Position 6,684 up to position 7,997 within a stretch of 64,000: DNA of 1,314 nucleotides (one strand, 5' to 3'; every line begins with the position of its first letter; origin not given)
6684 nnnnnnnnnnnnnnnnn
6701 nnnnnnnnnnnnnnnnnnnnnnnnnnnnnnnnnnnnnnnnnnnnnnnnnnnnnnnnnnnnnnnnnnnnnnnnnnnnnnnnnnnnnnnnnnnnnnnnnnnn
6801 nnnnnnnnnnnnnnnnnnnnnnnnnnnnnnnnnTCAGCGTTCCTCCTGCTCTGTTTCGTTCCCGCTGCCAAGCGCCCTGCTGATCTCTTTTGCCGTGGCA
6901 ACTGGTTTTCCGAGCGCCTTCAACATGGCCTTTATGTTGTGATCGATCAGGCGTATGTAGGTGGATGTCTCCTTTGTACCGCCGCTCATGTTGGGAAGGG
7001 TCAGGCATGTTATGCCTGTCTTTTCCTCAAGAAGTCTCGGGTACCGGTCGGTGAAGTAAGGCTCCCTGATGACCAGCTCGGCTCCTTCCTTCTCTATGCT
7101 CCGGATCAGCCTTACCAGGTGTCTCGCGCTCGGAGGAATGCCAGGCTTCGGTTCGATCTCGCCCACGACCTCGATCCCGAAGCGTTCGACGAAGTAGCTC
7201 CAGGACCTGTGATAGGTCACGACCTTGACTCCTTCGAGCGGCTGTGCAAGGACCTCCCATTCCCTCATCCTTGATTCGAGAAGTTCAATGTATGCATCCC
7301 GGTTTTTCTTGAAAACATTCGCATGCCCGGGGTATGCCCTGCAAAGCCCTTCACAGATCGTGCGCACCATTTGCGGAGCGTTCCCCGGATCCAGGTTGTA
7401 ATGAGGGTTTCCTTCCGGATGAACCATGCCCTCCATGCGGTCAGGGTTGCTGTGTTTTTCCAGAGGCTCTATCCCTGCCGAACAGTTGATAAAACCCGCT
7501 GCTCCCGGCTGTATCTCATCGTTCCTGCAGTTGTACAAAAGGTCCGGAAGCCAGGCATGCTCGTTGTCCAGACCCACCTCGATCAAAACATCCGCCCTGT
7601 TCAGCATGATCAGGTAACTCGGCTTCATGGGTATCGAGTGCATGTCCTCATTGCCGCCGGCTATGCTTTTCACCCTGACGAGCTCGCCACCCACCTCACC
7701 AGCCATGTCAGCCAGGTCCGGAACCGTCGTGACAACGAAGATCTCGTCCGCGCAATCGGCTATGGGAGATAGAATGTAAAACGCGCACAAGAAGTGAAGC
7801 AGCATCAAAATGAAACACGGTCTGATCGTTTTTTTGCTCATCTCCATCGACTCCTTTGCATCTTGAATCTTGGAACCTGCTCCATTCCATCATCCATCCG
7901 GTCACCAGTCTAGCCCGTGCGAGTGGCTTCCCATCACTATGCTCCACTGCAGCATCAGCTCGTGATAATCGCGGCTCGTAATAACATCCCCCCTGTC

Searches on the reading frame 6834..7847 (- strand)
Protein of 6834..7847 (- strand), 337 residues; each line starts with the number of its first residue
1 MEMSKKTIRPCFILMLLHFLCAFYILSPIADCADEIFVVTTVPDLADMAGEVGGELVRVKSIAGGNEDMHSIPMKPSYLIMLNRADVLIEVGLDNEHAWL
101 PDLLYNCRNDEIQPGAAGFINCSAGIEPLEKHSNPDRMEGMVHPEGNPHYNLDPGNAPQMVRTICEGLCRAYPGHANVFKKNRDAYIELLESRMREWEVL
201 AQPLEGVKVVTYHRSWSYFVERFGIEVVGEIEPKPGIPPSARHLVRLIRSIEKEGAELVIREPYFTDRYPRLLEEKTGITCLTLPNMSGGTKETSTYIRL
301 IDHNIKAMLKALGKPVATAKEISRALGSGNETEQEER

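Call 37: search_protein_families(library=pfam, proteins=[window:6834-7847:-], max_evalue=0.0001)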
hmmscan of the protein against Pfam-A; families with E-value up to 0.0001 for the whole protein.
window:6834-7847:- (337 aa): 1 family
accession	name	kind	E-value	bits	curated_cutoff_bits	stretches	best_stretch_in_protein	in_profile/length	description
PF01297.22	ZnuA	-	1.2e-48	166.4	29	1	38-310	1-262/263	Zinc-uptake complex component A periplasmic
